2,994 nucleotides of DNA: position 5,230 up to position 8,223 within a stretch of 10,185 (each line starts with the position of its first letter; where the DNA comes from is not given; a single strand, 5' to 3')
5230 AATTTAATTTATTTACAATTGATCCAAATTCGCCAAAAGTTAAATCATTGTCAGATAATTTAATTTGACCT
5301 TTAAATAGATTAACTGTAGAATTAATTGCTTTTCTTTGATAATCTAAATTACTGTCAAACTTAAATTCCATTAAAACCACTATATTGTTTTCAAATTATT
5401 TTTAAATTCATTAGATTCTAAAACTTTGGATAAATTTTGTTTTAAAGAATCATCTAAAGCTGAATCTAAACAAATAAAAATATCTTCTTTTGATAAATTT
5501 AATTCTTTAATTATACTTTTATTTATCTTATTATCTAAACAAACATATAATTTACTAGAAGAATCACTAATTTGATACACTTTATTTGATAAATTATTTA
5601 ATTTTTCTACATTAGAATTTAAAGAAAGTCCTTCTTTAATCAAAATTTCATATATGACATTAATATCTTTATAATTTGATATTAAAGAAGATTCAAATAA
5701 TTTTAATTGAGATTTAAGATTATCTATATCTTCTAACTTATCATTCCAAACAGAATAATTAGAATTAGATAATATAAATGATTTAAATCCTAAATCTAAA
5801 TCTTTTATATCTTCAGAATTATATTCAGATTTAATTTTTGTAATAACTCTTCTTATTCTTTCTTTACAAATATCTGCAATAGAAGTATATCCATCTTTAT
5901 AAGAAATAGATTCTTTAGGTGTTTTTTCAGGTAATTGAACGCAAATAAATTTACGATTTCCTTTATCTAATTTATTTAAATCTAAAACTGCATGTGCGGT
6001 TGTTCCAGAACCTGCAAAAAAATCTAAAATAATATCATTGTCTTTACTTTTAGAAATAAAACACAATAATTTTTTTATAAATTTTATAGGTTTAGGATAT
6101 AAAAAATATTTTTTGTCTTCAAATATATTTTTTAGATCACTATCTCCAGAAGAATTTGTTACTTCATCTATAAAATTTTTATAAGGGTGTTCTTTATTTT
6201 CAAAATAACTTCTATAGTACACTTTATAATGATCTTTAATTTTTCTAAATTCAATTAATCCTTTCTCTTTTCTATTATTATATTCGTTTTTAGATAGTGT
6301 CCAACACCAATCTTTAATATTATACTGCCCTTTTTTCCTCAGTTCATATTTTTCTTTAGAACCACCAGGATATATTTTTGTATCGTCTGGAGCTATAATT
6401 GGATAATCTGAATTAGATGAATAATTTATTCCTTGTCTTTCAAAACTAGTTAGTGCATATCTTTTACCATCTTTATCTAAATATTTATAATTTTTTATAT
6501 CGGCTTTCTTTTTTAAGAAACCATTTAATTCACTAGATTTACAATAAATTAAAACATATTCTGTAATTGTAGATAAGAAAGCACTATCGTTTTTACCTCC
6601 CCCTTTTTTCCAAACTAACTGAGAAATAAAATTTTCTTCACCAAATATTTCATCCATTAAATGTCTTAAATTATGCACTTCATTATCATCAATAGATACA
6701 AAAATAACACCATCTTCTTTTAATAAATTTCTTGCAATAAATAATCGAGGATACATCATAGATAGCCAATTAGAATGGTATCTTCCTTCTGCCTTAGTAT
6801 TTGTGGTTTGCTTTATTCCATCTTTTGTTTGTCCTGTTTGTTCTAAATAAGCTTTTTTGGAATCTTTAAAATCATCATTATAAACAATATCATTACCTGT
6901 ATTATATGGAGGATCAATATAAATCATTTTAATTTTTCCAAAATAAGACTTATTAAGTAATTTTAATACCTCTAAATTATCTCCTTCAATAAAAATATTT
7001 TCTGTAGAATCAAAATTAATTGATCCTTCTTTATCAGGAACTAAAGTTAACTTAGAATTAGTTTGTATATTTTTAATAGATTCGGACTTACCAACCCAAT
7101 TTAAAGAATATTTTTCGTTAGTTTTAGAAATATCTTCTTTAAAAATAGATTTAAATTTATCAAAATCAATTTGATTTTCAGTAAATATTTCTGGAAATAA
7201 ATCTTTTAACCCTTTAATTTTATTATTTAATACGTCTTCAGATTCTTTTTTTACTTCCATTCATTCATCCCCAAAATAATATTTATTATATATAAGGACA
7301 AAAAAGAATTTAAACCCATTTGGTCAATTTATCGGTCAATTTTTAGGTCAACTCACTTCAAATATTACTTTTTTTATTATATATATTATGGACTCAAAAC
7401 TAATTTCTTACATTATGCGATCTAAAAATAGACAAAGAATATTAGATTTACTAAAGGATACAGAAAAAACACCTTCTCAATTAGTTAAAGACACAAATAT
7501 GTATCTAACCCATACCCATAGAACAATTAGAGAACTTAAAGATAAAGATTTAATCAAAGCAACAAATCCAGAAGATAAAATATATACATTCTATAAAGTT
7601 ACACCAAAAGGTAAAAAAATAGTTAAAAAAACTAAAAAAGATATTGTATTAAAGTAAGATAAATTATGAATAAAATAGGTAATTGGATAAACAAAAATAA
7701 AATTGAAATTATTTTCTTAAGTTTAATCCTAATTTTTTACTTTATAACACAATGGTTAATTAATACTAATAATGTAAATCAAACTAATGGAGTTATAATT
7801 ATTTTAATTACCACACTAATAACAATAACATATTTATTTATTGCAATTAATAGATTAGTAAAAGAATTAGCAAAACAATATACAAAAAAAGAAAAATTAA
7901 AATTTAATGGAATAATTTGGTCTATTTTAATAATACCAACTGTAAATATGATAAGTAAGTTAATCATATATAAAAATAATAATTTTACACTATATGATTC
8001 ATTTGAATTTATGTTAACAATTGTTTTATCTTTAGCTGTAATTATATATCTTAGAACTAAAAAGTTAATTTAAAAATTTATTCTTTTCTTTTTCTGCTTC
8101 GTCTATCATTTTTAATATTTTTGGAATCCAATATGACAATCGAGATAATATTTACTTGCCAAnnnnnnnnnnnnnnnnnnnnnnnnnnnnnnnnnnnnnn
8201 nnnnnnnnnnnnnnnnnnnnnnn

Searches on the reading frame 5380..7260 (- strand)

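Call 3: search_protein_families(library=pfam, proteins=[window:5380-7260:-], max_evalue=1)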
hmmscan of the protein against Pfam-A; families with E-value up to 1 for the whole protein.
window:5380-7260:- (626 aa): 2 families
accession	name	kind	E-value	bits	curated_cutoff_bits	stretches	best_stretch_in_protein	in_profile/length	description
PF01555.25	N6_N4_Mtase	-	5.4e-33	115.2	26.7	1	110-430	1-204/221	DNA methylase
PF03602.21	Cons_hypoth95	-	0.011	15.8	24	1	105-124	109-128/182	Conserved hypothetical protein 95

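Call 4: search_protein_families(library=padloc, proteins=[window:5380-7260:-], max_evalue=1)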
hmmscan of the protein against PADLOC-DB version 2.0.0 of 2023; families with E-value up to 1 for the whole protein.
window:5380-7260:- (626 aa): 30 families (the best 25 are shown)
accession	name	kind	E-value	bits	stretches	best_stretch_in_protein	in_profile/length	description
PDLC03634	MTase_III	-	5.5e-181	601.6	1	3-625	5-620/621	Type III methyltransferase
PDLC03641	MTase_III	-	2e-113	378.2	1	6-525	8-526/657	Type III methyltransferase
PDLC03637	MTase_III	-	4.3e-89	297.5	1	10-498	46-505/513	Type III methyltransferase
PDLC03644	MTase_III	-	3.4e-79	265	1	53-500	4-424/542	Type III methyltransferase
PDLC03642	MTase_III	-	3.2e-66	222.1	1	37-456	30-410/528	Type III methyltransferase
PDLC03640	MTase_III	-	4e-59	198.6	2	75-242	33-199/654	Type III methyltransferase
PDLC03636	MTase_III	-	4.1e-53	179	2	158-447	89-397/575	Type III methyltransferase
PDLC03639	MTase_III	-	5.2e-52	175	2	84-299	84-279/639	Type III methyltransferase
PDLC03635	MTase_III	-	1.1e-44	151.3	2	162-440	265-557/708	Type III methyltransferase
PDLC03354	MTase_II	-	4.4e-32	109.6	1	47-430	21-363/425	Type II methyltransferase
PDLC03646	MTase_III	-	6.4e-31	105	2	162-445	518-826/1057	Type III methyltransferase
PDLC03643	MTase_III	-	7.2e-31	105.8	1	169-586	1-418/465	Type III methyltransferase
PDLC03638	MTase_III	-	1.2e-29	101.3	2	162-445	428-667/816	Type III methyltransferase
PDLC03300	MTase_II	-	3.5e-29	99.8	2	86-256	10-177/302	Type II methyltransferase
PDLC03645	MTase_III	-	1e-27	94.6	2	89-279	141-309/709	Type III methyltransferase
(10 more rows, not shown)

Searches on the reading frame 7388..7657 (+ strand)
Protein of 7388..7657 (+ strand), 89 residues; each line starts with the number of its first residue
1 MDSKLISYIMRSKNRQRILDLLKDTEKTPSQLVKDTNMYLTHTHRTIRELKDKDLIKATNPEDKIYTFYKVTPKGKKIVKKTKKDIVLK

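Call 3: search_protein_families(library=pfam, proteins=[window:7388-7657:+], max_evalue=1)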
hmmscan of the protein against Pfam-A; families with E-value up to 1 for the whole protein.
window:7388-7657:+ (89 aa): 14 families
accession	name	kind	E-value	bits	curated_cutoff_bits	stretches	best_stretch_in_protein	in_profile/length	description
PF25213.1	HVO_A0261_N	-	4.4e-09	36.6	35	1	6-81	4-73/86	HVO_A0261 N-terminal domain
PF14947.12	HTH_45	-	1e-07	32.3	25.5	1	17-84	10-71/77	Winged helix-turn-helix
PF13463.12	HTH_27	-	9.3e-06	26.3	22.2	1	19-75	9-68/68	Winged helix DNA-binding domain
PF07381.18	EarA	-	6.6e-05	23.1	22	1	7-80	3-88/90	EarA-like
PF14277.12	DUF4364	-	0.00063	20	26.9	1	41-86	34-77/162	Domain of unknown function (DUF4364)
PF04458.17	DUF505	-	0.0016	17.4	28.7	1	40-86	365-410/622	Protein of unknown function (DUF505)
PF01022.26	HTH_5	-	0.0071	16.6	22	1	13-38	2-27/47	Bacterial regulatory protein, arsR family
PF12840.13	HTH_20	-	0.015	15.7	27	1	12-57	3-49/51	Helix-turn-helix domain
PF21476.4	PF0610-like_N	-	0.016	15.8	33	1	15-34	3-22/50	PF0610-like, N-terminal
PF01978.25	TrmB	-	0.022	15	25.6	1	20-71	16-64/68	Sugar-specific transcriptional regulator TrmB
PF13412.12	HTH_24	-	0.03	14.3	21.9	1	12-57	2-48/48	Winged helix-turn-helix DNA-binding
PF12802.13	MarR_2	-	0.071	13.7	27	1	17-64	9-59/61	MarR family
PF09857.14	YjhX_toxin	-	0.071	13.5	27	1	35-81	39-80/85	Putative toxin of bacterial toxin-antitoxin pair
PF02002.24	TFIIE_alpha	-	0.073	13.4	22.9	1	13-82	13-88/105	TFIIE alpha subunit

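Call 4: search_protein_families(library=padloc, proteins=[window:7388-7657:+], max_evalue=1)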
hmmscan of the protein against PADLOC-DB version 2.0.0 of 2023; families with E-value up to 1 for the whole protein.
window:7388-7657:+ (89 aa): 6 families
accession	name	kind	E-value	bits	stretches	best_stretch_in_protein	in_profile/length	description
PDLC01879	CARF3--CARF_TM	-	1.8e-05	22.5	1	12-82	155-220/222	-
PDLC01848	CARF3--CARF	-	2.6e-05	22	1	11-80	135-194/197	-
PDLC01438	Csa3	-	5.3e-05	21.4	1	11-79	146-210/305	"CAS-I,CAS-II,CAS-III,CAS-IV,CAS-V,CAS-VI; associated_signaling"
PDLC01434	CasR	-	0.00015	19.7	1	12-70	127-184/191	"CAS-I,CAS-II,CAS-III,CAS-IV,CAS-V,CAS-VI; associated_signaling"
PDLC01268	CasR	-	0.00036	18.5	1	12-66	123-174/179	"CAS-I,CAS-II,CAS-III,CAS-IV,CAS-V,CAS-VI; associated_signaling"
PDLC01849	CARF3--CARF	-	0.00045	18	1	12-61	137-184/197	-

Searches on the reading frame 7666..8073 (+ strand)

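Call 3: search_protein_families(library=pfam, proteins=[window:7666-8073:+], max_evalue=1)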
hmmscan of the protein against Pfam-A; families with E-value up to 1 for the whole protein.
window:7666-8073:+ (135 aa): 1 family
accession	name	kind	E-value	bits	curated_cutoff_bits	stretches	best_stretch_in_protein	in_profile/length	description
PF09842.14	DUF2069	-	0.0066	17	23.3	1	13-59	52-99/104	Predicted membrane protein (DUF2069)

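Call 4: search_protein_families(library=padloc, proteins=[window:7666-8073:+], max_evalue=1)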
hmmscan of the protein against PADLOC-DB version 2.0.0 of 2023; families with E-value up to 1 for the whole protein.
window:7666-8073:+ (135 aa): 0 families
